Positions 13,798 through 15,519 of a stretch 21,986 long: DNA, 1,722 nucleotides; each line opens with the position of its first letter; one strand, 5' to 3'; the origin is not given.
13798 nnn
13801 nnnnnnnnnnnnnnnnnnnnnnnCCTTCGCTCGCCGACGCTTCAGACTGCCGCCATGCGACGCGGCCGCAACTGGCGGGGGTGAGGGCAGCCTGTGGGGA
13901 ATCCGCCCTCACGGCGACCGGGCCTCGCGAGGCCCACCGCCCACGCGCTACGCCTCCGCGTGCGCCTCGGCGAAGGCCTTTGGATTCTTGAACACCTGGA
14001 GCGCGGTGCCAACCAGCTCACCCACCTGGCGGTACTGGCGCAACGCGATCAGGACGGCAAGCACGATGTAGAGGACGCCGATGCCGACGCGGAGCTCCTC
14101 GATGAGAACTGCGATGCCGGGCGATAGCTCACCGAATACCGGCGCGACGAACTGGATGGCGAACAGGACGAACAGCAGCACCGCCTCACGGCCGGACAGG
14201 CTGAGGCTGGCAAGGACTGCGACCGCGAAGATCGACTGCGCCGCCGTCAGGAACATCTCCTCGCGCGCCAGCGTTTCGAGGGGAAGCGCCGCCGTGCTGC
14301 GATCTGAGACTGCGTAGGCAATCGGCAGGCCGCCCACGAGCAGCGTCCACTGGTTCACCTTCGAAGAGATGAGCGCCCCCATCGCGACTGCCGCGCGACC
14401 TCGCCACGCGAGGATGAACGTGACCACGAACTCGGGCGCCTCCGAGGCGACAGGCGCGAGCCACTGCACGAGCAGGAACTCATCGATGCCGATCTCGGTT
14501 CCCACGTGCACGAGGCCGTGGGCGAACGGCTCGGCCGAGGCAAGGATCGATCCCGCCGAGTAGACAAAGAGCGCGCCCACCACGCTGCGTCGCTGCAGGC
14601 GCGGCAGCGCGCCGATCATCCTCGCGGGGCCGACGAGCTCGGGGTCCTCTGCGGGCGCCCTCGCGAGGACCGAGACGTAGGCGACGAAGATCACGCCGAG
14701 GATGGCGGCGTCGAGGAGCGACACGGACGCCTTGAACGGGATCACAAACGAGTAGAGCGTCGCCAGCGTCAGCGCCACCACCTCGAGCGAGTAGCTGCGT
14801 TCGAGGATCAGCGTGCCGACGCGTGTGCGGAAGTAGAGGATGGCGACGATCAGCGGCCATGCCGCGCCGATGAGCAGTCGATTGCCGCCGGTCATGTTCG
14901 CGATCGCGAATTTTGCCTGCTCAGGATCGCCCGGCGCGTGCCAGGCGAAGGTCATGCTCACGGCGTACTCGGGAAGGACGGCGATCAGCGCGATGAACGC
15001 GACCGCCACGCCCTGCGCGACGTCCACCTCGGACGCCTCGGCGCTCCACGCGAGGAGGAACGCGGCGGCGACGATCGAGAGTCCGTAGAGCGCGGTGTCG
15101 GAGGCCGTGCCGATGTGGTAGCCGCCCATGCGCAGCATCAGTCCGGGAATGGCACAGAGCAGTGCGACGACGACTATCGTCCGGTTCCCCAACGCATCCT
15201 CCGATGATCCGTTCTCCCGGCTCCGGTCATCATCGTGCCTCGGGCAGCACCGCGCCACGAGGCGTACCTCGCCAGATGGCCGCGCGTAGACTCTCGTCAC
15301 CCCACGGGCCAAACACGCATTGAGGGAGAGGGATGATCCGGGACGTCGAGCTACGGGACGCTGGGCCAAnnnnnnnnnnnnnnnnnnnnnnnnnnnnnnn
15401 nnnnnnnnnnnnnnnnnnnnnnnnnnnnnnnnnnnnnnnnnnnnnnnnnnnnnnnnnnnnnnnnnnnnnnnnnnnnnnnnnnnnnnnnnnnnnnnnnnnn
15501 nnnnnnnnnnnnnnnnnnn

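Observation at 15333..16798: Tight SET-domain methyltransferase + HExxH-motif protein pair, followed by a PLDc_N mini-membrane protein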

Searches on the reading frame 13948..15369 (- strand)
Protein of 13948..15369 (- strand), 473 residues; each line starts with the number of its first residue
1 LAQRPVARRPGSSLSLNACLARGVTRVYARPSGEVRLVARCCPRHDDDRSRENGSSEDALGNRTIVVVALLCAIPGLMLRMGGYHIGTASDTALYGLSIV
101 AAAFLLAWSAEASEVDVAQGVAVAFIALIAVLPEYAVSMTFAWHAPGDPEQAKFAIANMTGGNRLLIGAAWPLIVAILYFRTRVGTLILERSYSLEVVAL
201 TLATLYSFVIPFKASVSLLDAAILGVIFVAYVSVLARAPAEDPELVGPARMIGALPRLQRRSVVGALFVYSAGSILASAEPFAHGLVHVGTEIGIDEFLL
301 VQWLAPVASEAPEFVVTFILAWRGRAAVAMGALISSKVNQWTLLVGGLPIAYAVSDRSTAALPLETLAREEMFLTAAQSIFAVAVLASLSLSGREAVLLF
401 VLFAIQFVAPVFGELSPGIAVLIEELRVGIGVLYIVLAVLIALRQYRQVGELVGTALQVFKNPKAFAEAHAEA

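Call 3: search_protein_families(library=pfam, proteins=[window:13948-15369:-], max_evalue=0.1)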
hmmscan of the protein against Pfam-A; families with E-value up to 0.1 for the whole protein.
window:13948-15369:- (473 aa): 1 family
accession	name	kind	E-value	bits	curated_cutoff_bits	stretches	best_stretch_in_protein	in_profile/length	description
PF01699.29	Na_Ca_ex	-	9.7e-17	61.8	24.9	2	266-408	4-147/151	Sodium/calcium exchanger protein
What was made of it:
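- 13948..15192 (-): Na+/Ca2+-exchanger-family antiporter, the left neighbour in the ancestral synteny. The mechanical ORF runs on to TTG 15369, but orthologues are called at 414 aa, so the real start is near 15192. Pfam Na_Ca_ex 9.7e-17 (call 3).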
